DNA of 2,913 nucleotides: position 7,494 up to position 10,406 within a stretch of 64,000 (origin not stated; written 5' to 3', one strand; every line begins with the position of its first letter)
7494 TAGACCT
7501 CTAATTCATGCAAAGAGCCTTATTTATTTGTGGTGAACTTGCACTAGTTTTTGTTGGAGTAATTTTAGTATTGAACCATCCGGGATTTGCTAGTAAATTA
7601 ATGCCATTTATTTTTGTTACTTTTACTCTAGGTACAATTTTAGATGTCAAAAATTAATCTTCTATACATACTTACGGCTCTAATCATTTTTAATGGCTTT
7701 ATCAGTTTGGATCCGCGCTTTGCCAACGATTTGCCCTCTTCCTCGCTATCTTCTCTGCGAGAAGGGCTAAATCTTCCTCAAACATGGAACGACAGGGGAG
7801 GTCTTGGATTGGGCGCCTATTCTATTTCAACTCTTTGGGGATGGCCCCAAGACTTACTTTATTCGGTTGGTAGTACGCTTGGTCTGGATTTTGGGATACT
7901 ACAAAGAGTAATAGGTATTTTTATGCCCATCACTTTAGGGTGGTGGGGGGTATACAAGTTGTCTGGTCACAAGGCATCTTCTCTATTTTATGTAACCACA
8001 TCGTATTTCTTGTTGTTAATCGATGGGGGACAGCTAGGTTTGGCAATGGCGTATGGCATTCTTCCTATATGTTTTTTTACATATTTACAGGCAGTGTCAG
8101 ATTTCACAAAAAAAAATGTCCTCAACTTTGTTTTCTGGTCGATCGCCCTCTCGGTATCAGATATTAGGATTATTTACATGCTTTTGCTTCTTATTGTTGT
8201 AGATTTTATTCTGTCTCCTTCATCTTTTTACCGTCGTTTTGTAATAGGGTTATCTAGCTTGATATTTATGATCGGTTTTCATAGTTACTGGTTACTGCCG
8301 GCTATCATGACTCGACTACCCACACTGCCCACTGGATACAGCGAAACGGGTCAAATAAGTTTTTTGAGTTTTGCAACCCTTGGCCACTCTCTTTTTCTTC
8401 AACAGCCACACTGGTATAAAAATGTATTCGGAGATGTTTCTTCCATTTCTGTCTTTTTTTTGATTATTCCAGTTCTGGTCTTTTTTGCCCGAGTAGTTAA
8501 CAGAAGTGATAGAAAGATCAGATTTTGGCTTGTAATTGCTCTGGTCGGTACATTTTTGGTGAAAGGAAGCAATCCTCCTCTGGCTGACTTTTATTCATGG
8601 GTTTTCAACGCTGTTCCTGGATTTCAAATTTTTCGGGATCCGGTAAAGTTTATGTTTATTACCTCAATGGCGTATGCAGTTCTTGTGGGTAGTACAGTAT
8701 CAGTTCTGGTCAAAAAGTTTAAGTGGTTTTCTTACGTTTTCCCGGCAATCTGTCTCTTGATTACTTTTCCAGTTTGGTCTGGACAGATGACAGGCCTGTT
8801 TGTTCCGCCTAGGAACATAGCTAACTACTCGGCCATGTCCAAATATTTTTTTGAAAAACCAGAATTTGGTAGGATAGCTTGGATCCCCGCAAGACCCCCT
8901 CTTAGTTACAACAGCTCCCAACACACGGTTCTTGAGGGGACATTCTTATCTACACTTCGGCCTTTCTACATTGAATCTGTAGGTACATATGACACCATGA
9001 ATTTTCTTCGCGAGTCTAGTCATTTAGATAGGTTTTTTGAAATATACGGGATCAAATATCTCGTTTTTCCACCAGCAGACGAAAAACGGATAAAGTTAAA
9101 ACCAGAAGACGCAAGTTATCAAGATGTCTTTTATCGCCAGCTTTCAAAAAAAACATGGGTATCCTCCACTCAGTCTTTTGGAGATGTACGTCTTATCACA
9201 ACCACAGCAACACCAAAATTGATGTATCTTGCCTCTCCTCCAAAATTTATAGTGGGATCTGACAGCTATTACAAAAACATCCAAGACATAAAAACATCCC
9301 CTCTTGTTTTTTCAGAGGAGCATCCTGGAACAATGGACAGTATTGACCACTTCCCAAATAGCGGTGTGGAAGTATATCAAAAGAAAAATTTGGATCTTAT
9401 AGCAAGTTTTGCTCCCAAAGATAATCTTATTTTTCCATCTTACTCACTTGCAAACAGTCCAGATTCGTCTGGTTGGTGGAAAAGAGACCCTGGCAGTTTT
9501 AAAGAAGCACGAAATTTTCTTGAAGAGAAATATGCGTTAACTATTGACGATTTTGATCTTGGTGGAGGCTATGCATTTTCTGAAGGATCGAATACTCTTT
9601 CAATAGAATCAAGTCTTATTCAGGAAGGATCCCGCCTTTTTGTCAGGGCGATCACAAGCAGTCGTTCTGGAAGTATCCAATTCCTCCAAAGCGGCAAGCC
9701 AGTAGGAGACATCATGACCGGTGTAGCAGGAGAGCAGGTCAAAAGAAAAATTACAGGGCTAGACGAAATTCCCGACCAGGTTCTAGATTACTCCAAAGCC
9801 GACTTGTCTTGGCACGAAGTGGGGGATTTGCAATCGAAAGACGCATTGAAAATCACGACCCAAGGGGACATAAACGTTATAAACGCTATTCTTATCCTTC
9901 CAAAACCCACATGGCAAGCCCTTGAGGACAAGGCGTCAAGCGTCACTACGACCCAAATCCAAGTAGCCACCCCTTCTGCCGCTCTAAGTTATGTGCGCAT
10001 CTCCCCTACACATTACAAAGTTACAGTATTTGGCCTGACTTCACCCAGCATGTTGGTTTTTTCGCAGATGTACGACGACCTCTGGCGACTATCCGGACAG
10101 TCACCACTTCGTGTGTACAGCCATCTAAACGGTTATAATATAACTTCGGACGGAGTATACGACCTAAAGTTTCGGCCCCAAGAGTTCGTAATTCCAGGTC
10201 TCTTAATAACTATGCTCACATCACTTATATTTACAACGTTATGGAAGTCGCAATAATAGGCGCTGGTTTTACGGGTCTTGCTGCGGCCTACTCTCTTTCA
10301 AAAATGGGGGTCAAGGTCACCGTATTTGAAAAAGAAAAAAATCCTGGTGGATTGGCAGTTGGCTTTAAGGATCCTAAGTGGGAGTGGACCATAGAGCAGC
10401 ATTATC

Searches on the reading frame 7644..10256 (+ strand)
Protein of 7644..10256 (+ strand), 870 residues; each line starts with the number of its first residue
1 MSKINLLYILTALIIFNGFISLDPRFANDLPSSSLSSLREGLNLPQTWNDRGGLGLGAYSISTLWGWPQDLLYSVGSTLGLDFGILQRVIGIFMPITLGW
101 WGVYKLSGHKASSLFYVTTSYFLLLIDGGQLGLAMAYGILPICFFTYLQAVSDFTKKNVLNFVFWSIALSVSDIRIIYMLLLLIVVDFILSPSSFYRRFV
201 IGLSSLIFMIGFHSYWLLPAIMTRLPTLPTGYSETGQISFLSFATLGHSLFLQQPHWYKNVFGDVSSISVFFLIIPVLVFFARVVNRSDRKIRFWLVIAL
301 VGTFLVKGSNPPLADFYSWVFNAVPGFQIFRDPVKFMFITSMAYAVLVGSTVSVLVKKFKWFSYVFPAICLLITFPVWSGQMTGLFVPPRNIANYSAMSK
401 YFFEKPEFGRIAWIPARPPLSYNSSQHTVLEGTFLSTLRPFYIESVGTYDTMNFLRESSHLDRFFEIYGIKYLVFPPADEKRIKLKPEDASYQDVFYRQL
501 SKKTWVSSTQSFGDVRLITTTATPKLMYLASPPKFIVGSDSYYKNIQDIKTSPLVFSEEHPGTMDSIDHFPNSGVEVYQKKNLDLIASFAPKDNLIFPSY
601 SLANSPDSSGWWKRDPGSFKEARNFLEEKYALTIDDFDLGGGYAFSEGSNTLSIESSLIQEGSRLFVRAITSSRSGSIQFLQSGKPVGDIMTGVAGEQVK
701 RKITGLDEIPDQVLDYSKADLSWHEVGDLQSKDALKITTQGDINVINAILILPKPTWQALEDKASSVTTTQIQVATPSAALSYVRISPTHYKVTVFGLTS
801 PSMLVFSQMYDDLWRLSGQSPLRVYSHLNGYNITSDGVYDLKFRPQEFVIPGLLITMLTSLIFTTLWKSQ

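Call 59: search_protein_families(library=ncbifam, proteins=[window:7644-10256:+], max_evalue=1e-10)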
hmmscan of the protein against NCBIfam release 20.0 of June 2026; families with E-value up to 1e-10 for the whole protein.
window:7644-10256:+ (870 aa): 1 family
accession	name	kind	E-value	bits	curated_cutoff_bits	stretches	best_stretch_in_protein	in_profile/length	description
NF053599.1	transp_MmpA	equivalog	1.3e-13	50.4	210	0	273-430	257-415/543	MmpA family trehalose lipid delivery protein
